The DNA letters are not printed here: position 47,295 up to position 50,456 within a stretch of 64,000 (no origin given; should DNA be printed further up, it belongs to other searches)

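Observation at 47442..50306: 954-aa tri-domain fusion: sugar C-methyltransferase + GT2 + second SAM methyltransferase with membrane anchor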

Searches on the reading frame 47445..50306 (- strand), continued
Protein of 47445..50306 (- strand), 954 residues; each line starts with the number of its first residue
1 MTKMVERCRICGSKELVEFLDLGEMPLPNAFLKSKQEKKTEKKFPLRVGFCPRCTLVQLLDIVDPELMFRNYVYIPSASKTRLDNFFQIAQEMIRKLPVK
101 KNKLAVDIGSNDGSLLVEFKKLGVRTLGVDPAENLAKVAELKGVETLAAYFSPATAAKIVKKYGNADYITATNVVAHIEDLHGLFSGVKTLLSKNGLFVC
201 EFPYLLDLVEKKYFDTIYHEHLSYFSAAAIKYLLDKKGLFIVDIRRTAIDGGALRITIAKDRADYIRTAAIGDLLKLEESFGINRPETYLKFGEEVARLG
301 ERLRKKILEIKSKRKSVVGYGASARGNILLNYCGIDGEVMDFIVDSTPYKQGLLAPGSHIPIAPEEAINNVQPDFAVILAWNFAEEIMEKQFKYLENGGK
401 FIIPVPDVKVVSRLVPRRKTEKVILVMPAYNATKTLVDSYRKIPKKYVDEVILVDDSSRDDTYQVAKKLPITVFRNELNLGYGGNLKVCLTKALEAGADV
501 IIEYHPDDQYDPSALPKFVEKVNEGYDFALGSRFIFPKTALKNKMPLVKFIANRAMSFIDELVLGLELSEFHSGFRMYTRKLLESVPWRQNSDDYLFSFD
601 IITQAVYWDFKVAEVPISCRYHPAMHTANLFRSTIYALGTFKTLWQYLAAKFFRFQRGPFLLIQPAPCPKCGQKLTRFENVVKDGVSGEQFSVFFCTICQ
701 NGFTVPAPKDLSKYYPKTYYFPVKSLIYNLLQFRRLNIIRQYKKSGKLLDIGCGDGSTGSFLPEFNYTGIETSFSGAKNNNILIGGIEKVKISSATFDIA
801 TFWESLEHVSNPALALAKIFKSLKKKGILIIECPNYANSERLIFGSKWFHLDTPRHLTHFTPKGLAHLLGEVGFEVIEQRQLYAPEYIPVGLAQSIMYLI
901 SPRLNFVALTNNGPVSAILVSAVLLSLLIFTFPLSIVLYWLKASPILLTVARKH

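Call 12: find_homologous_proteins(query=window:47445-50306:-, max_evalue=1e-10)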
Query window:47445-50306:- (954 aa): 185 proteins with E <= 1e-10 among 8000 candidates; the best 120 are listed.
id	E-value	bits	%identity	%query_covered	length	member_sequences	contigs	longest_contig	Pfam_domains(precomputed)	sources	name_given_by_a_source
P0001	0.0e+0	2177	100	100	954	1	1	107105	PF13847.13,PF13489.13,PF08421.17,PF13649.13,PF08484.18,PF00535.33,PF08241.19,PF08242.19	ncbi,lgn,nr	ncbi:methyltransferase domain-containing protein [Candidatus Collierbacteria bacterium]|nr:methyltra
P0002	0.0e+0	1920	87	100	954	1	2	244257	PF13847.13,PF13489.13,PF08421.17,PF13649.13,PF08484.18,PF00535.33,PF08241.19,PF08242.19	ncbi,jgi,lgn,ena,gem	-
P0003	0.0e+0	1823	82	100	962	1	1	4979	PF13847.13,PF13489.13,PF08421.17,PF13649.13,PF08484.18,PF00535.33,PF08241.19,PF08242.19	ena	-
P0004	0.0e+0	1770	80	100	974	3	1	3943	PF13847.13,PF13489.13,PF08421.17,PF13649.13,PF08484.18,PF00535.33,PF08241.19,PF08242.19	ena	-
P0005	0.0e+0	1752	81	97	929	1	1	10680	PF13847.13,PF13489.13,PF08421.17,PF13649.13,PF08484.18,PF00535.33,PF08241.19,PF08242.19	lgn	-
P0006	0.0e+0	1743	81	97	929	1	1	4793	PF13847.13,PF13489.13,PF08421.17,PF13649.13,PF08484.18,PF00535.33,PF08241.19,PF08242.19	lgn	-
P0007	0.0e+0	1741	80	97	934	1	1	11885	PF13847.13,PF13489.13,PF08421.17,PF13649.13,PF08484.18,PF00535.33,PF08241.19,PF08242.19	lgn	-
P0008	0.0e+0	1715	77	100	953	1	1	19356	PF13847.13,PF13489.13,PF08421.17,PF13649.13,PF08484.18,PF00535.33,PF08241.19,PF08242.19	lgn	-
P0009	0.0e+0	1658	76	98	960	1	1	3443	PF13847.13,PF13489.13,PF08421.17,PF13649.13,PF08484.18,PF00535.33,PF08241.19,PF08242.19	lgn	-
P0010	0.0e+0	1585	72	100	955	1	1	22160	PF13847.13,PF13489.13,PF08421.17,PF13649.13,PF08484.18,PF00535.33,PF08241.19,PF08242.19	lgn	-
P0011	0.0e+0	1583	72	100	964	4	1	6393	PF13847.13,PF13489.13,PF08421.17,PF13649.13,PF08484.18,PF00535.33,PF08241.19,PF08242.19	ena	-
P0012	0.0e+0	1577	71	100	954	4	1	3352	PF13847.13,PF13489.13,PF08421.17,PF13649.13,PF08484.18,PF00535.33,PF08241.19,PF08242.19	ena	-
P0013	0.0e+0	1546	70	100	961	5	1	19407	PF13847.13,PF13489.13,PF08421.17,PF13649.13,PF08484.18,PF00535.33,PF08241.19,PF08242.19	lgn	-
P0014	0.0e+0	1540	70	100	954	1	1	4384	PF13847.13,PF13489.13,PF08421.17,PF13649.13,PF08484.18,PF00535.33,PF08241.19,PF08242.19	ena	-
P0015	0.0e+0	1499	67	100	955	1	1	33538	PF13847.13,PF13489.13,PF08421.17,PF13649.13,PF08484.18,PF00535.33,PF08241.19,PF08242.19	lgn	-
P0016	0.0e+0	1457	66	99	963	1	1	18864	PF13847.13,PF13489.13,PF08421.17,PF13649.13,PF08484.18,PF00535.33,PF08241.19,PF08242.19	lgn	-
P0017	0.0e+0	1454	80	82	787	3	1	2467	PF13847.13,PF13489.13,PF13649.13,PF08484.18,PF00535.33,PF08241.19,PF08242.19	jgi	-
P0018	0.0e+0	1439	65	100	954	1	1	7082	PF13847.13,PF13489.13,PF08421.17,PF13649.13,PF08484.18,PF00535.33,PF08241.19,PF08242.19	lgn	-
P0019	0.0e+0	1333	60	99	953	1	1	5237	PF13847.13,PF13489.13,PF08421.17,PF13649.13,PF08484.18,PF00535.33,PF08241.19,PF08242.19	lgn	-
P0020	0.0e+0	1312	59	99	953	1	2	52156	PF13847.13,PF13489.13,PF08421.17,PF13649.13,PF08484.18,PF00535.33,PF08241.19,PF08242.19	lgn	-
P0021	0.0e+0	1312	59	100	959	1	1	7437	PF07021.19,PF13847.13,PF13489.13,PF08421.17,PF13649.13,PF08484.18,PF00535.33,PF08241.19,PF08242.19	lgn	-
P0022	0.0e+0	1302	60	100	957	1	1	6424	PF07021.19,PF13847.13,PF13489.13,PF08421.17,PF13649.13,PF08484.18,PF00535.33,PF08241.19,PF08242.19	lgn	-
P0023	0.0e+0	1296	58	100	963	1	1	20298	PF07021.19,PF13847.13,PF13489.13,PF08421.17,PF13649.13,PF08484.18,PF00535.33,PF08241.19,PF08242.19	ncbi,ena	-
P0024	0.0e+0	1291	59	100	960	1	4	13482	PF13489.13,PF08421.17,PF13649.13,PF08484.18,PF00535.33,PF08241.19,PF08242.19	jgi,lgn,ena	-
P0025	0.0e+0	1154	76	68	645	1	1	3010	PF13847.13,PF13489.13,PF08484.18,PF00535.33,PF08241.19,PF08242.19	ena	-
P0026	8.9e-239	813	61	60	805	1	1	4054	PF13847.13,PF13489.13,PF00579.32,PF00535.33,PF08241.19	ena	-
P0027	3.6e-225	768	64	55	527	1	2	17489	PF13847.13,PF13489.13,PF00535.33,PF08241.19,PF08242.19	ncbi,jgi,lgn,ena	-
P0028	2.5e-223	762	60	56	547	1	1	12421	PF13847.13,PF13489.13,PF13649.13,PF00535.33,PF08241.19,PF08242.19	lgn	-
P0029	3.1e-212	725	60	56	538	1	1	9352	PF13847.13,PF13489.13,PF13649.13,PF00535.33,PF08241.19,PF08242.19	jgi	-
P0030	2.8e-208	712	59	56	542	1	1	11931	PF13489.13,PF00535.33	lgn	-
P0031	1.5e-205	703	59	56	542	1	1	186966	PF13847.13,PF13489.13,PF00535.33,PF08241.19,PF08242.19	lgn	-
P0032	7.2e-204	698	58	56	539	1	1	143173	PF13847.13,PF13489.13,PF00535.33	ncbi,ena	-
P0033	2.2e-203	696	58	56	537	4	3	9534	PF07021.19,PF13847.13,PF13489.13,PF00535.33,PF08241.19,PF08242.19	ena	-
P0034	1.2e-118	416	46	42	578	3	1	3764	PF13489.13,PF08421.17,PF00908.24,PF08484.18,PF08241.19,PF14667.13,PF08242.19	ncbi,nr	ncbi:MAG: methyltransferase domain-containing protein [Methanocellales archaeon]|nr:methyltransferas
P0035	5.6e-118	413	47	42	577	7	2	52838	PF13489.13,PF08421.17,PF00908.24,PF08484.18,PF08241.19,PF14667.13,PF08242.19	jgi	jgi:dTDP-4-dehydrorhamnose 3,5-epimerase-like enzyme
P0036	4.8e-115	404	45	43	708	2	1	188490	PF13489.13,PF08421.17,PF04321.24,PF16363.12,PF02719.22,PF01073.26,PF08484.18,PF01370.28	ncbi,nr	ncbi:sugar nucleotide-binding protein [Candidatus Woesearchaeota archaeon]|nr:sugar nucleotide-bindi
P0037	5.8e-114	400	46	43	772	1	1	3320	PF13489.13,PF08421.17,PF16363.12,PF02719.22,PF13649.13,PF01073.26,PF07993.19,PF08484.18,PF08241.19,PF08242.19,PF01370.28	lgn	-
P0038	1.1e-112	396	44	45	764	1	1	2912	PF13489.13,PF08421.17,PF16363.12,PF02719.22,PF01073.26,PF07993.19,PF08484.18,PF08241.19,PF08242.19,PF01370.28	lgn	-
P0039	1.6e-112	395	44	42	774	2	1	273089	PF13489.13,PF08421.17,PF16363.12,PF02719.22,PF01073.26,PF07993.19,PF08484.18,PF08242.19,PF01370.28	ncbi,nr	ncbi:MAG: NAD-dependent epimerase/dehydratase family protein [bacterium]|nr:NAD-dependent epimerase/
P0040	3.9e-112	394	44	43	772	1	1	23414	PF13489.13,PF08421.17,PF16363.12,PF02719.22,PF13649.13,PF01073.26,PF07993.19,PF08484.18,PF08241.19,PF08242.19,PF01370.28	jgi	jgi:UDP-glucuronate decarboxylase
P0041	9.7e-111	389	44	42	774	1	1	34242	PF13847.13,PF13489.13,PF08421.17,PF16363.12,PF02719.22,PF01073.26,PF07993.19,PF08484.18,PF08241.19,PF08242.19,PF01370.28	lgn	-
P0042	1.1e-110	389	45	43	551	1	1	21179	PF13489.13,PF08421.17,PF08484.18,PF08241.19,PF14667.13,PF08242.19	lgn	-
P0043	7.4e-110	386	45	43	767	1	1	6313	PF13489.13,PF08421.17,PF16363.12,PF02719.22,PF13649.13,PF01073.26,PF07993.19,PF08484.18,PF08241.19,PF08242.19,PF01370.28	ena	-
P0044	1.0e-109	386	44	43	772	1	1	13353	PF13489.13,PF08421.17,PF16363.12,PF08241.19,PF01370.28,PF13847.13,PF02719.22,PF13649.13,PF01073.26,PF07993.19,PF08484.18,PF08242.19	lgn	-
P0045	7.5e-109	383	45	43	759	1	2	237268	PF13489.13,PF08421.17,PF16363.12,PF02719.22,PF13649.13,PF01073.26,PF07993.19,PF08484.18,PF08241.19,PF08242.19,PF01370.28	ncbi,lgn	-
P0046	9.2e-109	383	45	43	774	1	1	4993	PF13489.13,PF08421.17,PF16363.12,PF02719.22,PF01073.26,PF07993.19,PF08484.18,PF08241.19,PF08242.19,PF01370.28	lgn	-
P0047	1.5e-108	382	42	46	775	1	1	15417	PF13489.13,PF08421.17,PF16363.12,PF02719.22,PF01073.26,PF07993.19,PF08484.18,PF08241.19,PF08242.19,PF01370.28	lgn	-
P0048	6.2e-108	380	44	45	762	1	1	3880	PF13489.13,PF08421.17,PF16363.12,PF02719.22,PF01073.26,PF07993.19,PF08484.18,PF08241.19,PF08242.19,PF01370.28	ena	-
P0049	1.3e-107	379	44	43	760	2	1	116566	PF13489.13,PF08421.17,PF16363.12,PF02719.22,PF13649.13,PF01073.26,PF07993.19,PF08484.18,PF08241.19,PF08242.19,PF01370.28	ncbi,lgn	-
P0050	1.7e-107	379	43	44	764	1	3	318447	PF13489.13,PF08421.17,PF16363.12,PF02719.22,PF13649.13,PF01073.26,PF07993.19,PF08484.18,PF08241.19,PF08242.19,PF01370.28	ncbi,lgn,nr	ncbi:NAD-dependent epimerase/dehydratase family protein [Candidatus Woesearchaeota archaeon]|nr:NAD-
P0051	1.8e-107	379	46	43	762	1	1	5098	PF13489.13,PF08421.17,PF16363.12,PF02719.22,PF13649.13,PF01073.26,PF07993.19,PF08484.18,PF08241.19,PF08242.19,PF01370.28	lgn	-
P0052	3.9e-107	377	44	43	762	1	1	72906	PF13489.13,PF08421.17,PF16363.12,PF02719.22,PF01073.26,PF07993.19,PF08484.18,PF08241.19,PF08242.19,PF01370.28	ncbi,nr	ncbi:NAD-dependent epimerase/dehydratase family protein [Candidatus Woesearchaeota archaeon]|nr:NAD-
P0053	4.4e-107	377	44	43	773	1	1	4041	PF13489.13,PF08421.17,PF16363.12,PF02719.22,PF13649.13,PF01073.26,PF07993.19,PF08484.18,PF08241.19,PF08242.19,PF01370.28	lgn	-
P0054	1.4e-106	376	44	44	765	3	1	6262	PF13489.13,PF08421.17,PF16363.12,PF02719.22,PF01073.26,PF07993.19,PF08484.18,PF08241.19,PF08242.19,PF01370.28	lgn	-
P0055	2.7e-106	375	43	42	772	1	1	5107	PF13489.13,PF08421.17,PF16363.12,PF08241.19,PF01370.28,PF13847.13,PF02719.22,PF13649.13,PF01073.26,PF07993.19,PF08484.18,PF08242.19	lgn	-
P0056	4.8e-106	374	43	43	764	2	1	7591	PF13489.13,PF08421.17,PF16363.12,PF02719.22,PF01073.26,PF07993.19,PF08484.18,PF08241.19,PF08242.19,PF01370.28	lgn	-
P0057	8.5e-106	373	45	43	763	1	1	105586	PF13489.13,PF08421.17,PF16363.12,PF02719.22,PF01073.26,PF07993.19,PF08484.18,PF08241.19,PF08242.19,PF01370.28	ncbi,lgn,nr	ncbi:MAG TPA: NAD-dependent epimerase/dehydratase family protein [Candidatus Udaeobacter sp.]|nr:NAD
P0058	9.1e-106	373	44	42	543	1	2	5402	PF13489.13,PF08421.17,PF07883.18,PF08484.18,PF08242.19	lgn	-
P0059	9.7e-106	373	43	44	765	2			PF13489.13,PF08421.17,PF16363.12,PF02719.22,PF01073.26,PF07993.19,PF08484.18,PF08241.19,PF08242.19,PF01370.28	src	-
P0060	1.4e-105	372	44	44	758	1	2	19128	PF13489.13,PF08421.17,PF16363.12,PF02719.22,PF01073.26,PF07993.19,PF08484.18,PF08241.19,PF08242.19,PF01370.28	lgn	-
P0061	1.5e-105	372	42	43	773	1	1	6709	PF13489.13,PF08421.17,PF16363.12,PF02719.22,PF13649.13,PF01073.26,PF07993.19,PF08484.18,PF08241.19,PF08242.19,PF01370.28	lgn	-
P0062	7.0e-105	370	44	43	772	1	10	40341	PF13489.13,PF08421.17,PF16363.12,PF02719.22,PF13649.13,PF01073.26,PF07993.19,PF08484.18,PF08241.19,PF08242.19,PF01370.28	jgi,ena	-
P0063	8.7e-105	370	43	43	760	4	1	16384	PF13489.13,PF08421.17,PF16363.12,PF02719.22,PF13649.13,PF01073.26,PF07993.19,PF08484.18,PF08241.19,PF08242.19,PF01370.28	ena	-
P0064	8.9e-105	370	43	43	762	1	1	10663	PF13489.13,PF08421.17,PF16363.12,PF02719.22,PF01073.26,PF07993.19,PF08484.18,PF08241.19,PF08242.19,PF01370.28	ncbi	-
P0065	1.9e-104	369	42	44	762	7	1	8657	PF13489.13,PF08421.17,PF16363.12,PF02719.22,PF01073.26,PF07993.19,PF08484.18,PF08241.19,PF08242.19,PF01370.28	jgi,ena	-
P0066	2.2e-104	368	44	40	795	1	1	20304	PF13489.13,PF08421.17,PF16363.12,PF02719.22,PF01073.26,PF07993.19,PF08484.18,PF08241.19,PF08242.19,PF01370.28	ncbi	-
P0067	2.4e-104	368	45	42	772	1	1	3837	PF13847.13,PF13489.13,PF08421.17,PF16363.12,PF02719.22,PF01073.26,PF07993.19,PF08484.18,PF08241.19,PF08242.19,PF01370.28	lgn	-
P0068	4.7e-104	367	42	43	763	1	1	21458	PF13489.13,PF08421.17,PF16363.12,PF02719.22,PF13649.13,PF01073.26,PF07993.19,PF08484.18,PF08241.19,PF08242.19,PF01370.28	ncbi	-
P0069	4.8e-104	367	44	43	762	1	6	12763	PF13489.13,PF08421.17,PF16363.12,PF02719.22,PF01073.26,PF07993.19,PF08484.18,PF08241.19,PF08242.19,PF01370.28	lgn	-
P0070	5.2e-104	367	42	43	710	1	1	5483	PF13489.13,PF08421.17,PF04321.24,PF16363.12,PF02719.22,PF01073.26,PF07993.19,PF08484.18,PF01370.28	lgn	-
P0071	6.2e-104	367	42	44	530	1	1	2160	PF13489.13,PF08421.17,PF13649.13,PF08484.18,PF08241.19,PF08242.19,PF01370.28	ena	-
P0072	6.8e-104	367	44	43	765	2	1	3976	PF13489.13,PF08421.17,PF16363.12,PF02719.22,PF01073.26,PF07993.19,PF08484.18,PF08241.19,PF08242.19,PF01370.28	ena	-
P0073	1.3e-103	366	43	43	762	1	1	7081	PF13489.13,PF08421.17,PF16363.12,PF02719.22,PF13649.13,PF01073.26,PF07993.19,PF08484.18,PF08241.19,PF08242.19,PF01370.28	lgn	-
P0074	1.6e-103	366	41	45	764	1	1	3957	PF13489.13,PF08421.17,PF16363.12,PF02719.22,PF01073.26,PF07993.19,PF08484.18,PF08242.19,PF01370.28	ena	-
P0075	2.1e-103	365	42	43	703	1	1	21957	PF13489.13,PF08421.17,PF04321.24,PF16363.12,PF01073.26,PF08484.18,PF08242.19,PF01370.28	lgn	-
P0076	2.3e-103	365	43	43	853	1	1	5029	PF13489.13,PF08421.17,PF13641.13,PF07883.18,PF13649.13,PF00190.29,PF08484.18,PF00535.33,PF08241.19,PF14667.13,PF08242.19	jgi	jgi:dTDP-4-dehydrorhamnose 3,5-epimerase-like enzyme/SAM-dependent methyltransferase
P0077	2.5e-103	365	44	40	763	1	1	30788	PF13489.13,PF08421.17,PF16363.12,PF02719.22,PF01073.26,PF07993.19,PF08484.18,PF08241.19,PF08242.19,PF01370.28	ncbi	-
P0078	6.8e-103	363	44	43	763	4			PF13489.13,PF08421.17,PF16363.12,PF02719.22,PF01073.26,PF07993.19,PF08484.18,PF08241.19,PF08242.19,PF01370.28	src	-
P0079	7.4e-103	363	43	43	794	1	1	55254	PF13489.13,PF08421.17,PF16363.12,PF02719.22,PF01073.26,PF07993.19,PF08484.18,PF08241.19,PF08242.19,PF01370.28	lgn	-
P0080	1.4e-102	362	42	44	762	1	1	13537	PF13489.13,PF08421.17,PF16363.12,PF02719.22,PF01073.26,PF07993.19,PF08484.18,PF08241.19,PF08242.19,PF01370.28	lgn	-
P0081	1.7e-102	362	44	43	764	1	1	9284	PF13489.13,PF08421.17,PF16363.12,PF13649.13,PF01073.26,PF07993.19,PF08484.18,PF08241.19,PF08242.19,PF01370.28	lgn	-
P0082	2.0e-102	362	41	47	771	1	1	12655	PF13489.13,PF08421.17,PF16363.12,PF02719.22,PF01073.26,PF07993.19,PF08484.18,PF08241.19,PF08242.19,PF01370.28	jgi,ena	-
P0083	7.6e-102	360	43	43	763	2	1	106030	PF13489.13,PF08421.17,PF16363.12,PF02719.22,PF01073.26,PF07993.19,PF08484.18,PF08241.19,PF08242.19,PF01370.28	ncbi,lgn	-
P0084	1.3e-101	359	42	43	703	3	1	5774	PF13489.13,PF08421.17,PF08484.18,PF00535.33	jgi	-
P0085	1.9e-101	359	43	43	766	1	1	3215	PF13489.13,PF08421.17,PF16363.12,PF02719.22,PF01073.26,PF07993.19,PF08484.18,PF08241.19,PF08242.19,PF01370.28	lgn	-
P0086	3.1e-101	358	43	43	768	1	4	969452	PF13489.13,PF08421.17,PF16363.12,PF01073.26,PF07993.19,PF08484.18,PF08241.19,PF08242.19,PF01370.28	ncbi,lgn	-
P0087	3.4e-101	358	44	43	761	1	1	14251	PF13489.13,PF08421.17,PF16363.12,PF02719.22,PF01073.26,PF07993.19,PF08484.18,PF08241.19,PF08242.19,PF01370.28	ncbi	-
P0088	1.2e-100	356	43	44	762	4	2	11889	PF13489.13,PF08421.17,PF16363.12,PF02719.22,PF01073.26,PF07993.19,PF08484.18,PF08241.19,PF08242.19,PF01370.28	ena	-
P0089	1.4e-100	356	42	43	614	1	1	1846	PF13489.13,PF08421.17,PF16363.12,PF13649.13,PF01073.26,PF08484.18,PF08241.19,PF08242.19,PF01370.28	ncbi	ncbi:MAG: methyltransferase domain-containing protein, partial [Nanoarchaeota archaeon]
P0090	1.5e-100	356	41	44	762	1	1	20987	PF13489.13,PF08421.17,PF16363.12,PF02719.22,PF13649.13,PF01073.26,PF07993.19,PF08484.18,PF08241.19,PF08242.19,PF01370.28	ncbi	-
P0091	1.9e-100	355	43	43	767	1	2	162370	PF13489.13,PF08421.17,PF16363.12,PF02719.22,PF01073.26,PF07993.19,PF08484.18,PF08241.19,PF08242.19,PF01370.28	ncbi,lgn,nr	ncbi:NAD-dependent epimerase/dehydratase family protein [Candidatus Woesearchaeota archaeon]|nr:NAD-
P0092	2.5e-100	355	42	43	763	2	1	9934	PF13489.13,PF08421.17,PF16363.12,PF02719.22,PF01073.26,PF07993.19,PF08484.18,PF08241.19,PF08242.19,PF01370.28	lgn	-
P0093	2.9e-100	355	44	43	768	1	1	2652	PF13489.13,PF08421.17,PF16363.12,PF02719.22,PF01073.26,PF07993.19,PF08484.18,PF08241.19,PF08242.19,PF01370.28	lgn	-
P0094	4.3e-100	354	42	42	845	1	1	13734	PF13489.13,PF08421.17,PF13641.13,PF07883.18,PF08484.18,PF00535.33,PF08241.19,PF14667.13,PF08242.19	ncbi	-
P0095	5.6e-100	354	43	43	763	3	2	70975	PF13489.13,PF08421.17,PF16363.12,PF02719.22,PF01073.26,PF07993.19,PF08484.18,PF08241.19,PF08242.19,PF01370.28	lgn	-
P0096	1.0e-99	353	42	43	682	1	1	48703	PF13489.13,PF08421.17,PF08484.18,PF00535.33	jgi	jgi:hypothetical protein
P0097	1.6e-99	352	42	43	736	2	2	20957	PF13489.13,PF08421.17,PF16363.12,PF08241.19,PF01370.28,PF04321.24,PF02719.22,PF13649.13,PF01073.26,PF07993.19,PF13460.13,PF00106.32,PF08484.18,PF08242.19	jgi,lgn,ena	-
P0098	2.7e-99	352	41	43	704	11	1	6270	PF13489.13,PF08421.17,PF08484.18,PF00535.33,PF08242.19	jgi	-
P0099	5.7e-99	350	43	43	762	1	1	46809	PF13489.13,PF08421.17,PF16363.12,PF02719.22,PF01073.26,PF07993.19,PF08484.18,PF08241.19,PF08242.19,PF01370.28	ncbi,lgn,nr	ncbi:MAG: NAD-dependent epimerase/dehydratase family protein [Candidatus Magasanikbacteria bacterium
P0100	7.0e-98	347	42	43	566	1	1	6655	PF13489.13,PF08421.17,PF00908.24,PF08484.18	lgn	-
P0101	7.1e-98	347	40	43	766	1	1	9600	PF13489.13,PF08421.17,PF16363.12,PF08241.19,PF01370.28,PF13847.13,PF02719.22,PF13649.13,PF01073.26,PF07993.19,PF08484.18,PF08242.19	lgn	-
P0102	1.6e-97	346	43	43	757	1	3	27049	PF13489.13,PF08421.17,PF16363.12,PF02719.22,PF01073.26,PF07993.19,PF08484.18,PF08241.19,PF08242.19,PF01370.28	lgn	-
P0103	1.7e-97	346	43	42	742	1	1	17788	PF13489.13,PF08421.17,PF16363.12,PF02719.22,PF01073.26,PF07993.19,PF08484.18,PF08241.19,PF08242.19,PF01370.28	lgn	-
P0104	1.9e-97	345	43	42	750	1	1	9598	PF13489.13,PF08421.17,PF16363.12,PF02719.22,PF01073.26,PF07993.19,PF08484.18,PF08241.19,PF08242.19,PF01370.28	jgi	jgi:nucleoside-diphosphate-sugar epimerase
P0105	2.9e-97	345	42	44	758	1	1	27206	PF13489.13,PF08421.17,PF16363.12,PF02719.22,PF01073.26,PF07993.19,PF08484.18,PF01370.28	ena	-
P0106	8.0e-97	343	39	43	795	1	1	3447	PF13847.13,PF13489.13,PF08421.17,PF16363.12,PF13649.13,PF01073.26,PF07993.19,PF08484.18,PF08241.19,PF08242.19,PF01370.28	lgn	-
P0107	4.8e-96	341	41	43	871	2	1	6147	PF13489.13,PF08421.17,PF16363.12,PF05523.18,PF08241.19,PF01370.28,PF04321.24,PF02719.22,PF01073.26,PF07993.19,PF00908.24,PF08484.18,PF08242.19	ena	-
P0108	1.6e-95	339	40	42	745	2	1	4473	PF13489.13,PF08421.17,PF04321.24,PF16363.12,PF08484.18,PF08241.19,PF01370.28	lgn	-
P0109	5.6e-95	337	40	43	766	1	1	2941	PF13489.13,PF08421.17,PF16363.12,PF08241.19,PF01370.28,PF13847.13,PF02719.22,PF13649.13,PF01073.26,PF07993.19,PF08484.18,PF08242.19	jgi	jgi:UDP-glucuronate decarboxylase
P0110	5.6e-94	334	32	65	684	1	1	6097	PF13489.13,PF08421.17,PF13641.13,PF08484.18,PF00535.33,PF08241.19,PF08242.19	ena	-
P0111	1.6e-93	332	40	42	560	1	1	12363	PF13489.13,PF08421.17,PF08484.18,PF08242.19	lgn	-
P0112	5.8e-93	331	38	43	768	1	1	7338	PF13489.13,PF08421.17,PF16363.12,PF02719.22,PF01073.26,PF07993.19,PF08484.18,PF08241.19,PF08242.19,PF01370.28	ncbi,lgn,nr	ncbi:MAG: NAD-dependent epimerase/dehydratase family protein [Nanoarchaeota archaeon]|nr:NAD-depende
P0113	2.9e-92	328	40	43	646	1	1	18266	PF13489.13,PF08421.17,PF04321.24,PF16363.12,PF02719.22,PF08484.18,PF08241.19,PF08242.19,PF01370.28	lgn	-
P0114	7.2e-92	327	37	56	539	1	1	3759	PF13847.13,PF13489.13,PF00535.33,PF08241.19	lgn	-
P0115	9.1e-92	327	41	42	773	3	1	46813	PF13489.13,PF08421.17,PF04321.24,PF16363.12,PF01073.26,PF08484.18,PF08242.19,PF01370.28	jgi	-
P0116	1.7e-91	326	42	42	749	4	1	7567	PF13489.13,PF08421.17,PF16363.12,PF08241.19,PF01370.28,PF04321.24,PF02719.22,PF13649.13,PF01073.26,PF07993.19,PF00106.32,PF08484.18,PF08242.19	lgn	-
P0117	2.6e-91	325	37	43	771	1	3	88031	PF13489.13,PF08421.17,PF16363.12,PF01073.26,PF07993.19,PF08484.18,PF08241.19,PF08242.19,PF01370.28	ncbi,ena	-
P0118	3.9e-91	325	38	42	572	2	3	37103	PF13489.13,PF08421.17,PF07883.18,PF13649.13,PF08484.18,PF08241.19,PF08242.19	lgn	-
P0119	6.1e-90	321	38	42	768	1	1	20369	PF13489.13,PF08421.17,PF16363.12,PF08241.19,PF01370.28,PF13847.13,PF02719.22,PF13649.13,PF01073.26,PF07993.19,PF08484.18,PF08242.19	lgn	-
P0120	9.4e-89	317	41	42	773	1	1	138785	PF13489.13,PF08421.17,PF04321.24,PF16363.12,PF01073.26,PF08484.18,PF08241.19,PF08242.19,PF01370.28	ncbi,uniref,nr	ncbi:NAD-dependent epimerase/dehydratase family protein [Roseibacterium sp. SDUM158016]|uniref:NAD-d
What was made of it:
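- Checked: 23 further 90%-identity clusters from NCBI, JGI, ENA and Logan keep the tri-domain protein at 58-87% identity (call 12).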
